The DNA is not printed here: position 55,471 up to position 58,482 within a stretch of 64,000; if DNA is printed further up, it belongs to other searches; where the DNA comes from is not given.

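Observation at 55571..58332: Near-consensus sigma-54 promoter placed between the kinase-EBP gene and a 900-aa propeller lipoprotein gene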

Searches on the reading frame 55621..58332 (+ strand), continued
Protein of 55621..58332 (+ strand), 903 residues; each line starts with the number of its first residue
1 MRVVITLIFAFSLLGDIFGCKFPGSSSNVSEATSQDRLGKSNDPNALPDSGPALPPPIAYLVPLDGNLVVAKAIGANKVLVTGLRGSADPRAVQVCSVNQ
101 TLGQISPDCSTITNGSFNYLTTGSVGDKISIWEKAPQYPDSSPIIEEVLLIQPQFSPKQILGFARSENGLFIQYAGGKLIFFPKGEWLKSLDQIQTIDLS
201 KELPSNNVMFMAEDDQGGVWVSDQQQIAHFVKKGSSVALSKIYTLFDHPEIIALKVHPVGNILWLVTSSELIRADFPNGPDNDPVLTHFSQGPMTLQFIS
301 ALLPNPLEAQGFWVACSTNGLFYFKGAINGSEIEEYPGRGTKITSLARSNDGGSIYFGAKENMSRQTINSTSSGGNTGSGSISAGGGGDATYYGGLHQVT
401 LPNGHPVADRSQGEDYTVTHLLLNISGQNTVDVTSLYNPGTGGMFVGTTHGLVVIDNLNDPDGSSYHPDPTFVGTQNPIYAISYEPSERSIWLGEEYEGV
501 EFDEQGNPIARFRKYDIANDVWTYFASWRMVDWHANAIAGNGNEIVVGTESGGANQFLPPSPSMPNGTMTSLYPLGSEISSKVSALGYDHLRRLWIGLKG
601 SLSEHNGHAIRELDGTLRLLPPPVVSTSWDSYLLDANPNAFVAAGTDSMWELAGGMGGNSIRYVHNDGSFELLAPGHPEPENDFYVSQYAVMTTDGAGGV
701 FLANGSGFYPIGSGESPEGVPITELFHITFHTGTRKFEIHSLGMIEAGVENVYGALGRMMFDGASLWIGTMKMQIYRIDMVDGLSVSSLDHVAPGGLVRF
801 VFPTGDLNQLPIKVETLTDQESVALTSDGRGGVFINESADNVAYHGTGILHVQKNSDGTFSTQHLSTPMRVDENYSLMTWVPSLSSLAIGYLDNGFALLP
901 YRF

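Call 89: fold_search(model_id=the predicted structure, library=pdb)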
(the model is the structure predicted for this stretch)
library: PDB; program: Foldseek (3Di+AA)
matches with E <= 10: 1568; with E <= 0.001: 1108
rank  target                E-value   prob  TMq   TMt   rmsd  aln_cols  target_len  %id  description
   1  6zqd_UA               6.5e-13  1.00  0.22  0.24  16.2       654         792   12  Cryo-EM structure of the 90S pre-ribosome from Saccharomyces cerevisiae, state Post-A1 (released 2020-09-23)
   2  5i2t                  7.2e-13  1.00  0.20  0.28  16.2       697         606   12  Domain characterization of the WD protein Pwp2 and their relevance in ribosome biogenesis (released 2017-06-21)
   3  7mq8_LO               1.2e-12  1.00  0.22  0.23  16.3       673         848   11  Cryo-EM structure of the human SSU processome, state pre-A1 (released 2021-09-22)
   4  9n6z_LO               2.0e-12  1.00  0.21  0.23  17.1       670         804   12  SSU processome maturation and disassembly, State D (released 2025-11-05)
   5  3ott_A                4.3e-12  1.00  0.20  0.23  26.5       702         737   13  Crystal Structure of the extracellular domain of the putative one component system BT4673 from B. thetaiotaomicron (released 2011-08-10)
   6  6nd4_O                4.9e-12  1.00  0.20  0.22  17.0       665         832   13  Conformational switches control early maturation of the eukaryotic small ribosomal subunit (released 2019-06-19)
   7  3va6_B                5.2e-12  1.00  0.20  0.24  24.0       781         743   11  Crystal Structure of the extracellular domain of the putative hybrid two component system BT4673 from B. thetaiotaomic (released 2012-06-13)
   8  5m11                  6.3e-12  1.00  0.21  0.24  21.8       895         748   12  Structural and functional probing of PorZ, an essential bacterial surface component of the type-IX secretion system of h (released 2016-11-09)
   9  3va6_A                6.9e-12  1.00  0.19  0.23  24.9       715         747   13  Crystal Structure of the extracellular domain of the putative hybrid two component system BT4673 from B. thetaiotaomic (released 2012-06-13)
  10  7d4i_B1               7.6e-12  1.00  0.21  0.24  16.4       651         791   13  Cryo-EM structure of 90S small ribosomal precursors complex with the DEAH-box RNA helicase Dhr1 (State F) (released 2021-10-06)
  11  4a2m_B                1.5e-11  1.00  0.18  0.21  19.2       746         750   13  Structure of the periplasmic domain of the heparin and heparan sulphate sensing hybrid two component system BT4663 in  (released 2012-05-02)
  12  8bbg_A                1.9e-11  1.00  0.20  0.14  26.6       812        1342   12  Structure of the IFT-A complex; anterograde IFT-A train model (released 2022-12-21)
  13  9n6v_LT               2.1e-11  1.00  0.26  0.26  13.6       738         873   13  SSU processome maturation and disassembly, State A (released 2025-11-05)
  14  6xk9_B                3.5e-11  1.00  0.22  0.19  21.1       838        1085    8  Cereblon in complex with DDB1, CC-90009, and GSPT1 (released 2020-12-02)
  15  7mq8_LR               3.9e-11  1.00  0.21  0.23  15.1       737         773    8  Cryo-EM structure of the human SSU processome, state pre-A1 (released 2021-09-22)
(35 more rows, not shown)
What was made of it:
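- On Reg_prop beta-propeller proteins: Foldseek matches tandem propellers at TM about 0.2 (call 89).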
